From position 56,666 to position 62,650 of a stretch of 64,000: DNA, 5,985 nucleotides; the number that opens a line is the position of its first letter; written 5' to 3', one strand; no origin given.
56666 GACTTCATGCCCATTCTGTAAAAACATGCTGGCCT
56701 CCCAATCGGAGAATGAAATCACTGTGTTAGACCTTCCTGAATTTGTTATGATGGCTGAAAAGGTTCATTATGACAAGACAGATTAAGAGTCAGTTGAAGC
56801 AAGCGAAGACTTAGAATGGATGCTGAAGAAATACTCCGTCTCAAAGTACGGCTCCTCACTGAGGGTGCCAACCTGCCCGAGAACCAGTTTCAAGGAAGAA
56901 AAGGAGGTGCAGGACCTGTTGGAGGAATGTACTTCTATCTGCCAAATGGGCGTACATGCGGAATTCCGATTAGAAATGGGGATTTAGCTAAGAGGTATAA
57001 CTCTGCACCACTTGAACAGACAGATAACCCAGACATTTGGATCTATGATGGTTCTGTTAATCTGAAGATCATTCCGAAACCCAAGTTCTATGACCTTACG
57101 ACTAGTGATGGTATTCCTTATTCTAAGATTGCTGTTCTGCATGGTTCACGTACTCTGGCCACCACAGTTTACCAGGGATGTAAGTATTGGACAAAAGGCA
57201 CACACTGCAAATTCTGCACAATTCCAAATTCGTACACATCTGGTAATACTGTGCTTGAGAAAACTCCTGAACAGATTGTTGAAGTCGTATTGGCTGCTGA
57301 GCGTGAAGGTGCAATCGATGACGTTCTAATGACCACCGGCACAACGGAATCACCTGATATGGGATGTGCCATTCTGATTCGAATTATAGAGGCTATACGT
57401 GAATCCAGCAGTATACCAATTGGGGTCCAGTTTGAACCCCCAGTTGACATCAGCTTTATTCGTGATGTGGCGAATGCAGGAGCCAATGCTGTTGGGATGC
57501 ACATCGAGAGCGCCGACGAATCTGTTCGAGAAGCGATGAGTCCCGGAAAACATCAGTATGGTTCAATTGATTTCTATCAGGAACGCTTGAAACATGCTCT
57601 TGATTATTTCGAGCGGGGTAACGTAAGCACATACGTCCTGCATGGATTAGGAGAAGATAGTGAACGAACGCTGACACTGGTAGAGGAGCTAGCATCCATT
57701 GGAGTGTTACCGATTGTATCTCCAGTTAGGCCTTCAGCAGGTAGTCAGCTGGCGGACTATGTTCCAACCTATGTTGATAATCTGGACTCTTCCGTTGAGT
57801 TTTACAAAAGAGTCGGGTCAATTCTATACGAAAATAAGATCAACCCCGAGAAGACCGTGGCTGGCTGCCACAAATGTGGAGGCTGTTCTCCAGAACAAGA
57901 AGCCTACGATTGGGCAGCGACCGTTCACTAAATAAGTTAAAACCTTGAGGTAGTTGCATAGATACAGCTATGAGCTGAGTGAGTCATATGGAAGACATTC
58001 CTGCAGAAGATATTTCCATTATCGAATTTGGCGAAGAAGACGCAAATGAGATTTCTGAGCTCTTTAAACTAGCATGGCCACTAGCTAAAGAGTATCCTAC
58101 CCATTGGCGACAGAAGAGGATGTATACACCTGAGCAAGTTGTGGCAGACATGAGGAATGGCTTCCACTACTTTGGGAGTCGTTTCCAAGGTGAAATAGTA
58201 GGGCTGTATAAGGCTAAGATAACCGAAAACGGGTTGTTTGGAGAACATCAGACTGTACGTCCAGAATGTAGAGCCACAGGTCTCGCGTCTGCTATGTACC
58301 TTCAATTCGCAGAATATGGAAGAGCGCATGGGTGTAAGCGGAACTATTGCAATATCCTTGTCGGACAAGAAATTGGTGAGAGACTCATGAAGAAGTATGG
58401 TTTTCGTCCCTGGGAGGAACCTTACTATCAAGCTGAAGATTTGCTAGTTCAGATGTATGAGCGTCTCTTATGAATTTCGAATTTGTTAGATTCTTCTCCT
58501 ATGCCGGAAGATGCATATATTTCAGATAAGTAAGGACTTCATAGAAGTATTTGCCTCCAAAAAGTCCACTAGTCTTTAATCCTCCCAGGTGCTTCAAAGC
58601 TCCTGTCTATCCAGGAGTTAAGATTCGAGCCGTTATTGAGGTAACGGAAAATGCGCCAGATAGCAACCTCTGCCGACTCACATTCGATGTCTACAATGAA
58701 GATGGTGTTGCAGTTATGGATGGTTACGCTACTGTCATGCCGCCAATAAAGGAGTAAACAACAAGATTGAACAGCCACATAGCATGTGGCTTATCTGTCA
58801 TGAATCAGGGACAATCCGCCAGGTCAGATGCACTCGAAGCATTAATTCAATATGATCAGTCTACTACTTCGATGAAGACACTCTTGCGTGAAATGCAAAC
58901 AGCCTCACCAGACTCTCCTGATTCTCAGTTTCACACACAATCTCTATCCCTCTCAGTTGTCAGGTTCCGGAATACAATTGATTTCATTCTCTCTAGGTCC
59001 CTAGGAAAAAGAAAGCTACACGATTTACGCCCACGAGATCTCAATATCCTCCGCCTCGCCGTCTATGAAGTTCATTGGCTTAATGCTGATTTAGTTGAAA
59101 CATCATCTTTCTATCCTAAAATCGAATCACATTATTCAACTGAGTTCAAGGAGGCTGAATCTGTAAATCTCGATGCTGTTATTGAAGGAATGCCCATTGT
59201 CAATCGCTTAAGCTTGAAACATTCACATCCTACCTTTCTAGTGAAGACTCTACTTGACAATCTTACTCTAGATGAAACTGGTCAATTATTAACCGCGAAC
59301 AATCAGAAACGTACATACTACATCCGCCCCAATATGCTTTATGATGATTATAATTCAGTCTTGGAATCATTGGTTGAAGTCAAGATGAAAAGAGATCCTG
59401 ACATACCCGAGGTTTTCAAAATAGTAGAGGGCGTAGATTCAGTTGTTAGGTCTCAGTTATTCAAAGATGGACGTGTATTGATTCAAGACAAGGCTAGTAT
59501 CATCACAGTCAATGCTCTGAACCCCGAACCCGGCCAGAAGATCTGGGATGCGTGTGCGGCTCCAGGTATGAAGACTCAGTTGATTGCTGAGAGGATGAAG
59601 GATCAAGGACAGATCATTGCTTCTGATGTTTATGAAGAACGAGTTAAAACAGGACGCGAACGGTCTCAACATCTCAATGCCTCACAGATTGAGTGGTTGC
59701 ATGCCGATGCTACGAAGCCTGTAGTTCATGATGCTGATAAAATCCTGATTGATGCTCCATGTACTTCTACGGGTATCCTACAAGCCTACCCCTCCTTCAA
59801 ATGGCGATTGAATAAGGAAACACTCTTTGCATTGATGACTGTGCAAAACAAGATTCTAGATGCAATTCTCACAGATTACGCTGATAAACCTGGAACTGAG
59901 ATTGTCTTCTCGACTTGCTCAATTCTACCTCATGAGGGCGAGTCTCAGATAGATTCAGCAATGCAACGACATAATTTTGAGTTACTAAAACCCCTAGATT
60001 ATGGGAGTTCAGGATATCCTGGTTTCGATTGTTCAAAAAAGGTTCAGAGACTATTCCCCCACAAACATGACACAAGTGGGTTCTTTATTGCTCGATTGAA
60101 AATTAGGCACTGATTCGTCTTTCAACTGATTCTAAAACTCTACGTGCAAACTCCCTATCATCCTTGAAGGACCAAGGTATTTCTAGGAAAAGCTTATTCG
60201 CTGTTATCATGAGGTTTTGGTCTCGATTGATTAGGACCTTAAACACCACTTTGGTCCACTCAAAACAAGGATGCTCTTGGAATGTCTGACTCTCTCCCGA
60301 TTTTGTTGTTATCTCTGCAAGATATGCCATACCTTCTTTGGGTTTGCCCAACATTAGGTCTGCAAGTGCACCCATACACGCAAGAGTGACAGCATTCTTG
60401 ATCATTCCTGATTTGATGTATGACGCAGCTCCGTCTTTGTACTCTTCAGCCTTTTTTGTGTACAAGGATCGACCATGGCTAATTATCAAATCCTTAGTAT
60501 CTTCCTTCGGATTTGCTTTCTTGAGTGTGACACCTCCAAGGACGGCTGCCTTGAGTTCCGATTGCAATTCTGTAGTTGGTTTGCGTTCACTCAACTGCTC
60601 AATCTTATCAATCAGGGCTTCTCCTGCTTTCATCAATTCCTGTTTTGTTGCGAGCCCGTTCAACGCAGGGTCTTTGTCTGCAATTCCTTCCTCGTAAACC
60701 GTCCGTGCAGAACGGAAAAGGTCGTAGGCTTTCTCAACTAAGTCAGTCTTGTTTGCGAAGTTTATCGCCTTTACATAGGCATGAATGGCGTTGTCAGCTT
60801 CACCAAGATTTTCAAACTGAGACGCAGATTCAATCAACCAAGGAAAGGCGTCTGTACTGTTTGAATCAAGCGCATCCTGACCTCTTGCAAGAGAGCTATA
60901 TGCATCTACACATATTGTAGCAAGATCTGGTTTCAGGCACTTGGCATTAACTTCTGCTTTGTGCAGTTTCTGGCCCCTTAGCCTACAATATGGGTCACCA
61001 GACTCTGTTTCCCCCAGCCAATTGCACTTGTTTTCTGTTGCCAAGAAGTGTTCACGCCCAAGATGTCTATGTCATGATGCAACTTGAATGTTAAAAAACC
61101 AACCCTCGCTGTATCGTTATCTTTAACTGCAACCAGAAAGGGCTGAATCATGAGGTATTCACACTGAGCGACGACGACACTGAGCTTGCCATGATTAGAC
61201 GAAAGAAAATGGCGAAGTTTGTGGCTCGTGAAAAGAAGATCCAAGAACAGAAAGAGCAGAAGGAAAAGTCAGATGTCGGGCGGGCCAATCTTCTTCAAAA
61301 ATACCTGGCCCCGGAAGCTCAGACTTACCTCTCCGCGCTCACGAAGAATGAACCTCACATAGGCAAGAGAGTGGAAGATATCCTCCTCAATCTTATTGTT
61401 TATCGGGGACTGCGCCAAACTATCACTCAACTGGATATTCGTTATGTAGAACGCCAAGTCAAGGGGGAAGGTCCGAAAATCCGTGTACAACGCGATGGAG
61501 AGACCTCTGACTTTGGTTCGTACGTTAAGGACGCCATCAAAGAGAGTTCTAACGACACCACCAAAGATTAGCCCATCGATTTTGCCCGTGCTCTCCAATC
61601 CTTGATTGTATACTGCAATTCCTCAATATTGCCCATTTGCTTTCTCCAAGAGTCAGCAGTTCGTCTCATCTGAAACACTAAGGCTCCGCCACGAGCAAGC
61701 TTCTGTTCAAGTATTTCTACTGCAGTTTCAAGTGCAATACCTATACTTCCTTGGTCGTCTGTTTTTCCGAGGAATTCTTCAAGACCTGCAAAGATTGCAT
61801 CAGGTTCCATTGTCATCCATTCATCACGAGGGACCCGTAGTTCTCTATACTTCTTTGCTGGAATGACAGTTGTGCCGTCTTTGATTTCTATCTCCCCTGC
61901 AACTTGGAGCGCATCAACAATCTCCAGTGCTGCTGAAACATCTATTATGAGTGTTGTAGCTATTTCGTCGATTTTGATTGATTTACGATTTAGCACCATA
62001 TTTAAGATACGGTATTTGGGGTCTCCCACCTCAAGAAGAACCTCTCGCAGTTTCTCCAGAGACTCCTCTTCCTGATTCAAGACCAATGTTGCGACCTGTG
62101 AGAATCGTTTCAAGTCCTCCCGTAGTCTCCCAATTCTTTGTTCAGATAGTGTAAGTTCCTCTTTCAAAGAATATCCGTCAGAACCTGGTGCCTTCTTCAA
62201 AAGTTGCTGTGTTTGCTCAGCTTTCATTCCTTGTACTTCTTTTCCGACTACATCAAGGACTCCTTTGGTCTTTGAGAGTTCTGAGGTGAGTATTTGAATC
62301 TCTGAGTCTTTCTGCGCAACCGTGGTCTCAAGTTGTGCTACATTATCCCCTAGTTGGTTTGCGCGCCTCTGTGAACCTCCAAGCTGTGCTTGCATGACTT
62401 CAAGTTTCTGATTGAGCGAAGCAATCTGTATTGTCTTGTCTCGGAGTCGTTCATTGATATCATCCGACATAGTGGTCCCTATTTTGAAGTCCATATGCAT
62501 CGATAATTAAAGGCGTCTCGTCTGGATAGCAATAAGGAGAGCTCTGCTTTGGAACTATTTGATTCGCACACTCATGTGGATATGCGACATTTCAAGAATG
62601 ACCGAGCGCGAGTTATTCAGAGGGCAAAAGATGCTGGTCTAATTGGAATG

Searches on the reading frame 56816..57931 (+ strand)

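Call 11: search_protein_families(library=pfam, proteins=[window:56816-57931:+], max_evalue=0.0001)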
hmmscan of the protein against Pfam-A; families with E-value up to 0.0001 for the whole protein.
window:56816-57931:+ (371 aa): 1 family
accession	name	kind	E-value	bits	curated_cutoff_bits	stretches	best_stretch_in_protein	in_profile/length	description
PF04055.27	Radical_SAM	-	1.6e-13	51.6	29.5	1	130-286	10-163/166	Radical SAM superfamily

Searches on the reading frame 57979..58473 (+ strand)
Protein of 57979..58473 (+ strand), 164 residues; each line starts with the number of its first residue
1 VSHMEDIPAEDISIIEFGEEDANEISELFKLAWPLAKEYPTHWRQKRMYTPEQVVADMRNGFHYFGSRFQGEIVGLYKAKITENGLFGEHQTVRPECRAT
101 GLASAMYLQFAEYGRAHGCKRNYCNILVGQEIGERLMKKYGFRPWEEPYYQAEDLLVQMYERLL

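Call 11: search_protein_families(library=pfam, proteins=[window:57979-58473:+], max_evalue=0.0001)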
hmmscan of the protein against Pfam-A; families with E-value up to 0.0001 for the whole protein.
window:57979-58473:+ (164 aa): 1 family
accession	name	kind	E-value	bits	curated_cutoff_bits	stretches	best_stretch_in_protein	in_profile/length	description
PF00583.31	Acetyltransf_1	-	4.5e-07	30.6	20.7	1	37-142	10-116/116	Acetyltransferase (GNAT) family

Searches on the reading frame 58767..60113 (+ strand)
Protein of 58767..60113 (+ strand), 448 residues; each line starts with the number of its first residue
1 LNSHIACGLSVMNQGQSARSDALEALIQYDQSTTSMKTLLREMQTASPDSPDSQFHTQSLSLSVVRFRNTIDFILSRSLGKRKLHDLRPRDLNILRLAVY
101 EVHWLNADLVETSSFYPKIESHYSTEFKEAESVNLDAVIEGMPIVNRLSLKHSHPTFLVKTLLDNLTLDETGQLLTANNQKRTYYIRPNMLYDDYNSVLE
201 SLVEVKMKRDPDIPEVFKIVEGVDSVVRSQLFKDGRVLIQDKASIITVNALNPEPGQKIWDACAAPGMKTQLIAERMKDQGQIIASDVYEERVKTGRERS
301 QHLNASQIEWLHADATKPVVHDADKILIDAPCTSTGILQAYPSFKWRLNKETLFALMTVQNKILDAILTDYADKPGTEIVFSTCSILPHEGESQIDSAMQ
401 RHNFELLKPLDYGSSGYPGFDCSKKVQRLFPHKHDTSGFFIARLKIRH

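Call 11: search_protein_families(library=pfam, proteins=[window:58767-60113:+], max_evalue=0.0001)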
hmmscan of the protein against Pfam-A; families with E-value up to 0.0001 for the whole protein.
window:58767-60113:+ (448 aa): 4 families
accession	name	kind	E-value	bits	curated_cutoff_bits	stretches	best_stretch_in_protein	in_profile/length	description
PF01189.24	Methyltr_RsmB-F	-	4.1e-45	154.3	27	1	249-445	2-199/199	16S rRNA methyltransferase RsmB/F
PF01029.23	NusB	-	1.1e-07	32.7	23.1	1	17-105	2-96/133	NusB family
PF01209.24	Ubie_methyltran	-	9.7e-06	25.5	20.1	1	247-320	39-112/233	ubiE/COQ5 methyltransferase family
PF13847.12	Methyltransf_31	-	9.2e-05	22.6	27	0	255-391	3-114/145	Methyltransferase domain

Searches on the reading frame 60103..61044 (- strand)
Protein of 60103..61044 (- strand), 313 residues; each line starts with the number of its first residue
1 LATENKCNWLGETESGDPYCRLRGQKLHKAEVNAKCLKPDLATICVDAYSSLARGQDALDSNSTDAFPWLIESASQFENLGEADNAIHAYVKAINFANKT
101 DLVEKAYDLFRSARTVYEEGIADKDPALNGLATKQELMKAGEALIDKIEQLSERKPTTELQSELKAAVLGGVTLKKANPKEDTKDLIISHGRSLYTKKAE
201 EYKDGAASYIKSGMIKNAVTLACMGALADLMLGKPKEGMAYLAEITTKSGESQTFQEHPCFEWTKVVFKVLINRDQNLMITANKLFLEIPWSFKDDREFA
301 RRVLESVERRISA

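Call 39: search_protein_families(library=pfam, proteins=[window:60103-61044:-], max_evalue=1)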
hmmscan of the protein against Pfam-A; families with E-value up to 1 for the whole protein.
window:60103-61044:- (313 aa): 2 families
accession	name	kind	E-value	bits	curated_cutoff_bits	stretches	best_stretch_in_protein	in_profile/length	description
PF03635.23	Vps35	-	3.6e-05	22.9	35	1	41-131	511-609/726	Vacuolar protein sorting-associated protein 35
PF04212.24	MIT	-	0.96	10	30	0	70-95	7-32/66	MIT (microtubule interacting and transport) domain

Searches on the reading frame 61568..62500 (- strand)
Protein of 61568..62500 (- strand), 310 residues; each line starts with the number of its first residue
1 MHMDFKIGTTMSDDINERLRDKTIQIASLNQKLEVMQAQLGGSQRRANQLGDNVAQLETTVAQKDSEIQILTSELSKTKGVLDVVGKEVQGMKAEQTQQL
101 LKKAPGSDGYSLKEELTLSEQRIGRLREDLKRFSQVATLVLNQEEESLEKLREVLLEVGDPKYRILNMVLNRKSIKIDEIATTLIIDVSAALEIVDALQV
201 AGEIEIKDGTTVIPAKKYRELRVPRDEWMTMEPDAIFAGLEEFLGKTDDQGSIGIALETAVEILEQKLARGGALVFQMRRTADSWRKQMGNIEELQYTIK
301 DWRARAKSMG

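Call 39: search_protein_families(library=pfam, proteins=[window:61568-62500:-], max_evalue=1)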
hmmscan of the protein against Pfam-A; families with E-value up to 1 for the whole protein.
window:61568-62500:- (310 aa): 16 families
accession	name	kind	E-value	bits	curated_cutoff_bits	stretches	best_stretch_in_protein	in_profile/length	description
PF18075.7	FtsX_ECD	-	0.0021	19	23.5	0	117-155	10-48/96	FtsX extracellular domain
PF16808.10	PKcGMP_CC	-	0.0067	16.4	35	1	55-77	11-33/35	Coiled-coil N-terminus of cGMP-dependent protein kinase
PF00261.25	Tropomyosin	-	0.0076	16.1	38.6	1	29-152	4-128/242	Tropomyosin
PF11559.13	ADIP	-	0.01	16.4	34.3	1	14-80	56-122/151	Afadin- and alpha -actinin-Binding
PF25610.1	HR1_TOCA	-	0.019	15.7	27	0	106-137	52-83/90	TOCA family HR1 domain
PF04859.17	DUF641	-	0.023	15.5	27.6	1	31-78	70-117/127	Plant protein of unknown function (DUF641)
PF05043.19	Mga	-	0.036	15.1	21.1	1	149-197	6-53/87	Mga helix-turn-helix domain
PF01047.28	MarR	-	0.061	13.7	24.6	1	161-202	4-45/59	MarR family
PF05377.16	FlaC_arch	-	0.1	13.5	27.8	0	26-62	2-38/55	Flagella accessory protein C (FlaC)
PF08614.16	ATG16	-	0.15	12.6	33.7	1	21-93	71-143/200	Autophagy protein 16 (ATG16)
PF04012.17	PspA_IM30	-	0.23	11.5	33.9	1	24-101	91-167/220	PspA/IM30 family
PF02601.20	Exonuc_VII_L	-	0.25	11.2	35.9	1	10-139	155-275/315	Exonuclease VII, large subunit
PF10186.14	ATG14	-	0.25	10.8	33.2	1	15-105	42-136/347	Vacuolar sorting 38 and autophagy-related subunit 14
PF07902.16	Gp58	-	0.4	9.4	34.5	1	12-76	262-326/594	gp58-like protein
PF06103.16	DUF948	-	0.42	11.3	37.2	0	26-78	28-80/89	Bacterial protein of unknown function (DUF948)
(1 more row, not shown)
